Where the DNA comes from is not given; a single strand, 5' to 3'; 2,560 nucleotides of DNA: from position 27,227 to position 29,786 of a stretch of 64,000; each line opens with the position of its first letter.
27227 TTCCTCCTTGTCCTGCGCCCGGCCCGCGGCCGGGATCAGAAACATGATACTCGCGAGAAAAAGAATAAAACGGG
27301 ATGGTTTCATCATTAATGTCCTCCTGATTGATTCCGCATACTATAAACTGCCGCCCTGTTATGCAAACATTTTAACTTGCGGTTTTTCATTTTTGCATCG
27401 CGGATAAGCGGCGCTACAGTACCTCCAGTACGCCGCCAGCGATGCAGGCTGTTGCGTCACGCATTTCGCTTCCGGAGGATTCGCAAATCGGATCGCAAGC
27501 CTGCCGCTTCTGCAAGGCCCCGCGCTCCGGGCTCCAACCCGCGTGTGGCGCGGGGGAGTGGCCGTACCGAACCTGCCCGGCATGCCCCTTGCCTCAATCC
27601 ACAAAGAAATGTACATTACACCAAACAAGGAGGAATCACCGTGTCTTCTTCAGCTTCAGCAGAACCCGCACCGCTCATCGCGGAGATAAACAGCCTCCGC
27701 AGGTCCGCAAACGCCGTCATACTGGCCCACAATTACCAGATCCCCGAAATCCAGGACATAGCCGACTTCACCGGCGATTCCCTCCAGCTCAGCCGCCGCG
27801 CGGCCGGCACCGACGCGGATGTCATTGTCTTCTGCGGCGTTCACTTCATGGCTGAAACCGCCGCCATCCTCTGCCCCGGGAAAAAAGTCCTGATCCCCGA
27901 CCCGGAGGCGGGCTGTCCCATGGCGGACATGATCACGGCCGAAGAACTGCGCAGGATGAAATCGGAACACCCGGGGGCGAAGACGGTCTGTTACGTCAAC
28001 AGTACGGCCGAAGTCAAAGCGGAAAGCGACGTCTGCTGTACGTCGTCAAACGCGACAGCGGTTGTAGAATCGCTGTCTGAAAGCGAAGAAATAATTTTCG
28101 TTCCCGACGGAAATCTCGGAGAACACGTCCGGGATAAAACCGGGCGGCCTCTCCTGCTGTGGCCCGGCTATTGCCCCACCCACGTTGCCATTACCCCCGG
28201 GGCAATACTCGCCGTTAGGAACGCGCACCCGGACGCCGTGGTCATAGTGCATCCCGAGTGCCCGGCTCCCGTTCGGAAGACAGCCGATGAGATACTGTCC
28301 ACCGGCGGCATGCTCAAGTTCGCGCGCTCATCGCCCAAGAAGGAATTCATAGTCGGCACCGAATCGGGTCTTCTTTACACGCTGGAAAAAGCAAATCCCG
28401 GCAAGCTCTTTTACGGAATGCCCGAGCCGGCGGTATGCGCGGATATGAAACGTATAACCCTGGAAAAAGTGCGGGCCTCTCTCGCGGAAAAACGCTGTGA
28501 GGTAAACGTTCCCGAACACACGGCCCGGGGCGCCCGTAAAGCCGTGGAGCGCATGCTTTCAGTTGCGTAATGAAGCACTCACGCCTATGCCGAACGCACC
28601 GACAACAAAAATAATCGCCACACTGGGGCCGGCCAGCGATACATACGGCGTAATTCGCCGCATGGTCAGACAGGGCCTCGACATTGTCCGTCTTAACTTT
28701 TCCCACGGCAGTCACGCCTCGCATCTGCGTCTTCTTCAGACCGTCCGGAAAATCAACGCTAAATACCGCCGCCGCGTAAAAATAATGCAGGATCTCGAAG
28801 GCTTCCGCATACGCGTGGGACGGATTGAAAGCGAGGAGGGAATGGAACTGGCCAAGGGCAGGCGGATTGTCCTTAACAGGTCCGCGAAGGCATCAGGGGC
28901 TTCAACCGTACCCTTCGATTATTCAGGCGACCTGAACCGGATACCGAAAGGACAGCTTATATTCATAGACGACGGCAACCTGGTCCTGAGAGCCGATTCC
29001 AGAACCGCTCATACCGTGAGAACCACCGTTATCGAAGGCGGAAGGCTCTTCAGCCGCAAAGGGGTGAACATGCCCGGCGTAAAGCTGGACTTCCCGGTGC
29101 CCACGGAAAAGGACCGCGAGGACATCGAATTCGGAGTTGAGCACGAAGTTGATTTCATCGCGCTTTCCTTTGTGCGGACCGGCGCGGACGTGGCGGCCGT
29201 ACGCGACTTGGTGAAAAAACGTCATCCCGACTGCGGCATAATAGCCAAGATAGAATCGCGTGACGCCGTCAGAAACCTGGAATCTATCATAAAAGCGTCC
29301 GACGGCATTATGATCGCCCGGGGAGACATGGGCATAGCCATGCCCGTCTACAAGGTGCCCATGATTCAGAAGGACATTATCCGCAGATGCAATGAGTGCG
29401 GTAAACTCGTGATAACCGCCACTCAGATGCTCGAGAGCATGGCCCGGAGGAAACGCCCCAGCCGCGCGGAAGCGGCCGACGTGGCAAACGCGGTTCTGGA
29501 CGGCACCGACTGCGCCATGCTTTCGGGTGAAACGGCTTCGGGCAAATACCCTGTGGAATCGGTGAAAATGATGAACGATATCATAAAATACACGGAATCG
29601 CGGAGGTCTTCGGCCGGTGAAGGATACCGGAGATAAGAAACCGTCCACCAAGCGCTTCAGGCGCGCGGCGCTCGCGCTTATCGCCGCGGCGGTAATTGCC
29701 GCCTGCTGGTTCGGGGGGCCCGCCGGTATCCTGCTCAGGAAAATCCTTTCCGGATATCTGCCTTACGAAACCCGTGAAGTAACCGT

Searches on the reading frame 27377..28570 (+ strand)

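Call 10: search_protein_families(library=pfam, proteins=[window:27377-28570:+], max_evalue=0.01)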
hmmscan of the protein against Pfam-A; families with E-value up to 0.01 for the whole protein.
window:27377-28570:+ (397 aa): 1 family
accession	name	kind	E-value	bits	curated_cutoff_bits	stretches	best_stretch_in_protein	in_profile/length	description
PF02445.21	NadA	-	5.8e-121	403.6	27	1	103-394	2-294/295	Quinolinate synthetase A protein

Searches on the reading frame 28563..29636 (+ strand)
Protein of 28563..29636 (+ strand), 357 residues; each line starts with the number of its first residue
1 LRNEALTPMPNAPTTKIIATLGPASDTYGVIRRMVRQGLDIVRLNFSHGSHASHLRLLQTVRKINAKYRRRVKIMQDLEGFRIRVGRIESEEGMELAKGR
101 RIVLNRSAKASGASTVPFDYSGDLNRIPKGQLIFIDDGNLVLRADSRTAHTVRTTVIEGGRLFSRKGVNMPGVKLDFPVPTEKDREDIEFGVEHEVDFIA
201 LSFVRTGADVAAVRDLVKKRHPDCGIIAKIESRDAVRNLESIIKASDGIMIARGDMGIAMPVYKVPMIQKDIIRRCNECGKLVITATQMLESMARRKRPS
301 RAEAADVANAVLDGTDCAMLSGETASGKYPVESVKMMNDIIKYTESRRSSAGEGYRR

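Call 10: search_protein_families(library=pfam, proteins=[window:28563-29636:+], max_evalue=0.01)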
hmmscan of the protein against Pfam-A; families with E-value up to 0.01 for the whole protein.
window:28563-29636:+ (357 aa): 2 families
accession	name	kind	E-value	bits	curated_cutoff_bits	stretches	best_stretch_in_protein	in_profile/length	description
PF00224.27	PK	-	1.2e-114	383.3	30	1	14-334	3-328/328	Pyruvate kinase, barrel domain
PF03328.21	HpcH_HpaI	-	7.5e-05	22.6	25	1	186-252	76-147/221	HpcH/HpaI aldolase/citrate lyase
